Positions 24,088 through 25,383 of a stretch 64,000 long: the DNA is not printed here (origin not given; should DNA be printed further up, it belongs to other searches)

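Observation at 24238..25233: Canonical fliG with no flagellar neighbours, embedded in a string with PilZ-cyclases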

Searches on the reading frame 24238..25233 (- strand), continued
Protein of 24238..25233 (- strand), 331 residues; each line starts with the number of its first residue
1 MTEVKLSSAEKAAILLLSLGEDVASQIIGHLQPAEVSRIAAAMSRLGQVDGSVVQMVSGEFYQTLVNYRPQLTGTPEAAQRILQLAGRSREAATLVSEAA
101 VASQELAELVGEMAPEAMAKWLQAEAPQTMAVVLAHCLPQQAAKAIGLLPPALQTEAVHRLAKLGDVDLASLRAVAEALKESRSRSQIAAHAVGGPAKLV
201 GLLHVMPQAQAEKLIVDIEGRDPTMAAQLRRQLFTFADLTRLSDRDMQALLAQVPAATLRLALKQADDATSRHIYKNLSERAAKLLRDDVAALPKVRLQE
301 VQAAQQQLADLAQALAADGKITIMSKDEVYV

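Call 66: find_encoding_contigs(protein=P0215, flank=10000, max_places=3)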
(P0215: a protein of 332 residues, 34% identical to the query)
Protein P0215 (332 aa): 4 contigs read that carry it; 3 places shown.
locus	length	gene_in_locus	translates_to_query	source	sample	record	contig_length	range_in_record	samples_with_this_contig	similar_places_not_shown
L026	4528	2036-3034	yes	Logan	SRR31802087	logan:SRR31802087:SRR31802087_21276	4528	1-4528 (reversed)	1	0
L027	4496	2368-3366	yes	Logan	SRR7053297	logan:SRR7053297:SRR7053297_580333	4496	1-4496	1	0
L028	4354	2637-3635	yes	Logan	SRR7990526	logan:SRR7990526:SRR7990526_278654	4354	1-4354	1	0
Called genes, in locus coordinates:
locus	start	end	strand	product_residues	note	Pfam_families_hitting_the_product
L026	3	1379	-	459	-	?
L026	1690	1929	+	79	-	-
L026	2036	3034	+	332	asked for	PF14842:FliG_N, PF14841:FliG_M, PF01706:FliG_C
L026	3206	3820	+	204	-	-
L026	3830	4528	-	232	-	?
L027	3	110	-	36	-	?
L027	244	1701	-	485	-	PF01464:SLT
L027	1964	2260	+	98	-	-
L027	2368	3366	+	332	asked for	PF14842:FliG_N, PF14841:FliG_M, PF01706:FliG_C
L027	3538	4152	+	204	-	-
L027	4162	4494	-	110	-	?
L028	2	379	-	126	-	?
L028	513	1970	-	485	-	PF01464:SLT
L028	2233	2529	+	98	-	-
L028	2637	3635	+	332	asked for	PF14842:FliG_N, PF14841:FliG_M, PF01706:FliG_C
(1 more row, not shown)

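Call 69: search_protein_families(library=ncbifam, proteins=[P0215, P0324, P0200, P0280, P0201, P0199, L027:3538-4152:+, L027:1964-2260:+, L024:7010-8074:-, L024:19655-20587:-], max_evalue=0.00001)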
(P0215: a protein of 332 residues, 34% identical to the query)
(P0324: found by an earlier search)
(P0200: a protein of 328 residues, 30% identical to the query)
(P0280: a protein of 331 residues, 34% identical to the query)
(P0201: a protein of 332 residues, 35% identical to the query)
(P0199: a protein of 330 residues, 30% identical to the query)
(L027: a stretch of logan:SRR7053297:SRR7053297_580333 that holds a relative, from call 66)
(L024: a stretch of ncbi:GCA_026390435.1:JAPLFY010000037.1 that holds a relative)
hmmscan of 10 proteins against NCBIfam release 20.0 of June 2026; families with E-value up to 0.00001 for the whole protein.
P0215 (332 aa): 2 families
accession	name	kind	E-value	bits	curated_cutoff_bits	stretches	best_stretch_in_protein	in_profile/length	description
TIGR00207.1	fliG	equivalog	5e-102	341.7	226.7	1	4-328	7-332/338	flagellar motor switch protein FliG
NF004260.2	PRK05686.2-1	equivalog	1.7e-28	99.7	550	1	4-295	13-304/316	flagellar motor switch protein FliG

P0324 (332 aa): 2 families
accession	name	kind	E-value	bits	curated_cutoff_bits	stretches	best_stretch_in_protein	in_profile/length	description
TIGR00207.1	fliG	equivalog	7.8e-102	341.1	226.7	1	4-328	7-332/338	flagellar motor switch protein FliG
NF004260.2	PRK05686.2-1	equivalog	1e-26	93.9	550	1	5-296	14-305/316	flagellar motor switch protein FliG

P0200 (328 aa): 2 families
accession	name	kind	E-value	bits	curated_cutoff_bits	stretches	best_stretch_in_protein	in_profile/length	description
TIGR00207.1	fliG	equivalog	1.4e-68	231.8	226.7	1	6-322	9-329/338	flagellar motor switch protein FliG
NF004260.2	PRK05686.2-1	equivalog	5.6e-21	75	550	1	10-293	19-303/316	flagellar motor switch protein FliG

P0280 (331 aa): 2 families
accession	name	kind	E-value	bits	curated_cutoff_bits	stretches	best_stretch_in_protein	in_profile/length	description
TIGR00207.1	fliG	equivalog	4.9e-100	335.2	226.7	1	4-328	7-333/338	flagellar motor switch protein FliG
NF004260.2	PRK05686.2-1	equivalog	1.3e-28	100.1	550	1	7-294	16-304/316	flagellar motor switch protein FliG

P0201 (332 aa): 3 families
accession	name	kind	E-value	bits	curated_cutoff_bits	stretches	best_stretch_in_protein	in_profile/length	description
TIGR00207.1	fliG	equivalog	1.4e-99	333.7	226.7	1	5-328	8-332/338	flagellar motor switch protein FliG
NF004260.2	PRK05686.2-1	equivalog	1.5e-27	96.5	550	1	6-300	15-308/316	flagellar motor switch protein FliG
NF004606.0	PRK05934.1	equivalog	1.3e-06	27.8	297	1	117-158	296-337/341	type III secretion system protein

P0199 (330 aa): 2 families
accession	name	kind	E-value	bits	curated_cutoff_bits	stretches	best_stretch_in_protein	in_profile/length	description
TIGR00207.1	fliG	equivalog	1.9e-70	237.9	226.7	1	5-327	8-335/338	flagellar motor switch protein FliG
NF004260.2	PRK05686.2-1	equivalog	7.2e-26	91.1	550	1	10-291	19-301/316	flagellar motor switch protein FliG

L027:3538-4152:+ (204 aa): 0 families

L027:1964-2260:+ (98 aa): 0 families

L024:7010-8074:- (354 aa): 0 families

L024:19655-20587:- (310 aa): 25 families
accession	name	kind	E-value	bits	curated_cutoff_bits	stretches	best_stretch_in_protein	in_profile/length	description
NF009448.0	PRK12806.1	equivalog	8.4e-76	255.7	531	2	5-145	5-145/475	flagellin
NF009444.0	PRK12802.1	equivalog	2e-74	250.7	332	1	1-308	1-282/282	flagellin domain-containing protein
NF006467.0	PRK08869.1-2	subfamily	1.5e-71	241.6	443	2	4-141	4-141/400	flagellin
NF006466.0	PRK08869.1-1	subfamily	2.2e-68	231.5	426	2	1-141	1-141/377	flagellin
NF006468.0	PRK08869.1-3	subfamily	7.5e-68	229.3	436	2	2-141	2-141/378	polar flagellin E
NF009446.0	PRK12804.1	subfamily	3e-67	227.3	352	1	3-307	1-300/301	flagellin Hag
NF006469.0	PRK08869.1-4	equivalog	2.5e-65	221.3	627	2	1-142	1-142/377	flagellin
NF005294.0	PRK06819.1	subfamily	6.7e-65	220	387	2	200-307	267-375/376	FliC/FljB family flagellin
NF005953.0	PRK08026.1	subfamily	4.8e-60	204.6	619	2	216-308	455-547/548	FliC/FljB family flagellin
NF038071.1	lat_flg_LafA_2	exception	8.2e-57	192.7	365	1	1-307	1-283/284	lateral flagellin LafA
NF006470.0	PRK08869.1-5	equivalog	2e-55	188.6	423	2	3-143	2-142/388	flagellin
NF009449.0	PRK12807.1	subfamily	3e-54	184.6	347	1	3-308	1-287/287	flagellin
NF006264.0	PRK08411.1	subfamily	6.4e-48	163.8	729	2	1-141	1-141/572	flagellin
NF009450.0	PRK12808.1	equivalog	2.8e-47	162.4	476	2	3-145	1-143/476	flagellin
NF010115.0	PRK13588.1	subfamily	1.5e-45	156.1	503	2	1-141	1-141/514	flagellin B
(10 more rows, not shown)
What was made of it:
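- On FliG (flagellar rotor/switch protein): The co-resident FliG-A scores 341 (call 69).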

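Call 91: predict_structure(alignment_id=A9)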
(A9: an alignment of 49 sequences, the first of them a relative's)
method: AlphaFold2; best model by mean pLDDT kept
length: 331 residues; sequences in the alignment: 49
mean_pLDDT: 80.2   pTM: 0.37
mean pLDDT of the five models: 80.2, 79.3, 79.0, 76.8, 76.2
residues with pLDDT >= 90: 26; 70-90: 259; 50-70: 31; < 50: 15
segments of 3 or more residues with pLDDT < 50: 187-194, 327-331
pLDDT, mean of each block of 10 residues (from residue 1): 74 90 88 90 88 88 72 68 83 84 89 88 88 90 90 88 83 88 60 56 69 79 75 74 84 85 81 83 83 79 80 77 57 35
secondary structure, 60 per line:
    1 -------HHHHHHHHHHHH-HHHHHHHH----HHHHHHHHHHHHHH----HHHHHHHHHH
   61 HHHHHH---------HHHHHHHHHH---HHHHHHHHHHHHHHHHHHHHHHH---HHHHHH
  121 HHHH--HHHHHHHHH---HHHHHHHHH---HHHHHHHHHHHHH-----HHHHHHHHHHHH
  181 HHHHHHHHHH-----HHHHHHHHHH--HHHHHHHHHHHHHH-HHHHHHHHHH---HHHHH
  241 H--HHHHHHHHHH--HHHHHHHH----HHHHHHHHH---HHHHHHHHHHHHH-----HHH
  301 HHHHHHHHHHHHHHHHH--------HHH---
elements in order: H8-19 H21-28 H33-46 H51-66 H76-85 H89-111 H115-124 H127-135 H139-147 H151-163 H169-190 H196-205 H208-221 H223-232 H236-241 H244-253 H256-263 H268-276 H280-292 H298-317

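Call 92: search_protein_representatives(alignment_id=A8)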
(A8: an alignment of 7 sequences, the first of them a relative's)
Query: 7 sequences, 332 profile positions. Proteins with E-value up to 0.001 (for the whole library): 14647; up to 1e-10: 8577; up to 1e-30: 2290. The best 150 are listed.
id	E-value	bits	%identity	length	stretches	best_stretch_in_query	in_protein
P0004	2.5e-159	546.3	-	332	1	1-332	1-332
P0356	4.9e-102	358.0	-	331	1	1-332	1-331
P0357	4.0e-95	335.3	-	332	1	1-332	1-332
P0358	1.6e-89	316.9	-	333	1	1-332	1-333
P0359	1.9e-88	313.4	-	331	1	3-329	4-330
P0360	9.3e-88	311.1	-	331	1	1-332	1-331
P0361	5.6e-87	308.5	-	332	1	1-332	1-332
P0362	1.1e-85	304.3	-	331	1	1-332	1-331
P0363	6.1e-85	301.9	-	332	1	3-329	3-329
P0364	7.6e-84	298.2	-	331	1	1-332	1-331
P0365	2.2e-82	293.4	-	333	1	1-332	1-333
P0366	2.0e-81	290.3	-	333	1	2-327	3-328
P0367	2.5e-81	290.0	-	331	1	1-328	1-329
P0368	3.4e-80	286.2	-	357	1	1-332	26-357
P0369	5.7e-80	285.5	-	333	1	4-329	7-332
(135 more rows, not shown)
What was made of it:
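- Narrow distribution: one representative at 50% clustering among 1.84 billion proteins (call 92).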

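Call 97: find_encoding_contigs(protein=P0330, flank=6000, max_places=4)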
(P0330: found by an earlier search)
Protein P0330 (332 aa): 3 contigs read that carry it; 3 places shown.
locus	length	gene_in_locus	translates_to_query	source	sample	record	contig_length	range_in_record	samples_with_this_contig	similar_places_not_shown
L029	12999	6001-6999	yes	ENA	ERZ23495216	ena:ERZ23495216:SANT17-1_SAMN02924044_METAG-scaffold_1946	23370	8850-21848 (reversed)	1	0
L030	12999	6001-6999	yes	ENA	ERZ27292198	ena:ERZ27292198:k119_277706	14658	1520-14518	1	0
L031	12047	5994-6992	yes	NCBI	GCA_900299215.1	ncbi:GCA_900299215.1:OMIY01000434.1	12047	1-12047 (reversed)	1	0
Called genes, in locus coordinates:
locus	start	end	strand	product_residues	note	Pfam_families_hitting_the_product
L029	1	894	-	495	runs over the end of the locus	PF00202:Aminotran_3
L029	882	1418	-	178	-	PF01252:Peptidase_A8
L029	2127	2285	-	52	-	-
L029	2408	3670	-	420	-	-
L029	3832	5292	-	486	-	PF01464:SLT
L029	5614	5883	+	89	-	-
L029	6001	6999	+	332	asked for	PF14842:FliG_N, PF14841:FliG_M, PF01706:FliG_C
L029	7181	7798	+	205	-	-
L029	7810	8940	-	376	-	PF01702:TGT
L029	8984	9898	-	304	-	PF00491:Arginase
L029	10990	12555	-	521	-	PF01266:DAO (faint), PF01593:Amino_oxidase, PF03486:HI0933_like (faint), PF07992:Pyr_redox_2 (faint), PF13450:NAD_binding_8, PF13738:Pyr_redox_3 (faint)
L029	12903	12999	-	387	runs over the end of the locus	PF13173:AAA_14, PF13635:DUF4143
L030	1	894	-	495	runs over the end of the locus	PF00202:Aminotran_3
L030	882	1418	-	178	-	PF01252:Peptidase_A8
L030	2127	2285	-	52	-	-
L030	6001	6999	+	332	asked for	PF14842:FliG_N, PF14841:FliG_M, PF01706:FliG_C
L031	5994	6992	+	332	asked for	PF14842:FliG_N, PF14841:FliG_M, PF01706:FliG_C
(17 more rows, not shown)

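Call 98: find_encoding_contigs(protein=P0318, flank=6000, max_places=4)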
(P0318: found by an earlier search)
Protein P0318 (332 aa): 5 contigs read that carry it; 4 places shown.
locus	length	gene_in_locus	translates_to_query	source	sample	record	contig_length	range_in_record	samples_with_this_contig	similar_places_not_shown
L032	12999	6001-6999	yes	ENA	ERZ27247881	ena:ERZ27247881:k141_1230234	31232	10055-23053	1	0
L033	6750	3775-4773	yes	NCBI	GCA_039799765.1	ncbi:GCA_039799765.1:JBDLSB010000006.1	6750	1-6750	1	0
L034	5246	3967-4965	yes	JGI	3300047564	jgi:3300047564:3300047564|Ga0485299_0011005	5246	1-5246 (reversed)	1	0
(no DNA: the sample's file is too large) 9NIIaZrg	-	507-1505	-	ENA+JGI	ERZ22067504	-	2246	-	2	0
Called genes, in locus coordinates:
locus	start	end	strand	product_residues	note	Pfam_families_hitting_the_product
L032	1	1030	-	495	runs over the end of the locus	PF00202:Aminotran_3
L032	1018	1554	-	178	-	PF01252:Peptidase_A8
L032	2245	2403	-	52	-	-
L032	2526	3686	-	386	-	-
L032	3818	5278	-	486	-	PF01464:SLT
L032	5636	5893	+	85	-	-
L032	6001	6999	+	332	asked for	PF14842:FliG_N, PF14841:FliG_M, PF01706:FliG_C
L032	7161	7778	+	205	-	-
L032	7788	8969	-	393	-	PF01702:TGT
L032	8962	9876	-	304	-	PF00491:Arginase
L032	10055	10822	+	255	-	PF00440:TetR_N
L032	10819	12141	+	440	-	PF02321:OEP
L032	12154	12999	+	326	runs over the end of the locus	PF25954:Beta-barrel_RND_2 (weak)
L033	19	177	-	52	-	-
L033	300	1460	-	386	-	-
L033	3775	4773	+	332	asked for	PF14842:FliG_N, PF14841:FliG_M, PF01706:FliG_C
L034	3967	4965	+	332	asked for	PF14842:FliG_N, PF14841:FliG_M, PF01706:FliG_C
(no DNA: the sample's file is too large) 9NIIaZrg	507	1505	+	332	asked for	PF14842:FliG_N, PF14841:FliG_M, PF01706:FliG_C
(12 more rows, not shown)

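Call 99: fold_search(model_id=the predicted structure, library=pdb)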
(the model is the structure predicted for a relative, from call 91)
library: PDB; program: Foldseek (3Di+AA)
matches with E <= 10: 182; with E <= 0.001: 14
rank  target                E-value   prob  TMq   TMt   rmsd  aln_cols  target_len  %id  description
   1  8umx_B                5.2e-17  1.00  0.40  0.40  20.5       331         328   28  Cryo-EM structure of a single subunit of a Clockwise-locked form of the Salmonella enterica Typhimurium flagellar C-ri (released 2024-01-24)
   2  8wiw_3                1.3e-16  1.00  0.39  0.42  21.5       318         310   28  Cryo-EM structure of the flagellar C ring in the CW state (released 2024-09-04)
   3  8umd_B                5.5e-16  1.00  0.30  0.30  23.8       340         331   28  Cryo-EM structure of a single subunit of a Counterclockwise-locked form of the Salmonella enterica Typhimurium flagell (released 2024-01-24)
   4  8wo5_B5               1.6e-15  1.00  0.28  0.30  23.8       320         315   28  Cryo-EM structure of the intact flagellar motor-hook complex in the CCW state (released 2024-09-04)
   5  8vib_G                2.0e-14  1.00  0.38  0.40  21.3       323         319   28  CW Flagellar Switch Complex - FliF, FliG, FliM, and FliN forming single subunit of the C-ring from Salmonella (released 2024-02-28)
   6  9n49_G                2.1e-14  1.00  0.29  0.30  24.1       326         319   27  C-ring - single subunit of the 34-mer CCW flagellar switch complex - FliF, FliG, FliM, and FliN from Salmonella (released 2025-03-12)
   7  3hjl                  2.1e-13  1.00  0.32  0.33  17.6       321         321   29  The structure of full-length FliG from Aquifex aeolicus (released 2010-08-04)
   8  3usy_A                1.8e-11  1.00  0.29  0.41  16.9       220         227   24  Crystal structure of Flig (residue 116-343) from H. Pylori (released 2011-12-14)
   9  4fhr_B                2.9e-11  1.00  0.29  0.45  18.3       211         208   33  Crystal structure of the complex between the flagellar motor proteins FliG and FliM. (released 2012-08-22)
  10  3usy_B                3.3e-11  1.00  0.28  0.41  16.3       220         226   25  Crystal structure of Flig (residue 116-343) from H. Pylori (released 2011-12-14)
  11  1lkv                  3.6e-11  1.00  0.30  0.45  14.1       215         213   33  Crystal Structure of the Middle and C-terminal Domains of the Flagellar Rotor Protein FliG (released 2002-07-10)
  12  3usw                  2.3e-10  1.00  0.34  0.52  16.7       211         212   26  Crystal structure of FliG (residues 86-343) from H. pylori (released 2011-12-14)
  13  3ajc                  4.6e-10  1.00  0.29  0.44  16.3       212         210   33  Structure of the MC domain of FliG (PEV), a CW-biased mutant (released 2011-05-11)
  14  1qc7_A                9.1e-05  1.00  0.27  0.85   3.2       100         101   38  T. MARITIMA FLIG C-TERMINAL DOMAIN (released 1999-08-13)
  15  1qc7_B                1.1e-03  1.00  0.26  0.92   1.2        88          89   41  T. MARITIMA FLIG C-TERMINAL DOMAIN (released 1999-08-13)
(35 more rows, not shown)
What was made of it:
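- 24238..25233 (-): fliG-B coding sequence: 331-aa, three-domain FliG-family protein, a divergent second paralog. AF2 model with pLDDT 80 whose top 22 PDB matches are all FliG (calls 91, 99).
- On FliG (flagellar rotor/switch protein): AF2 model whose top 22 PDB matches are all FliG (calls 91, 99).
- C domain TM 0.85-0.92, including the MotAB-bound FliG_C of 8ucs_H; M domain TM 0.76-0.82 (call 99).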
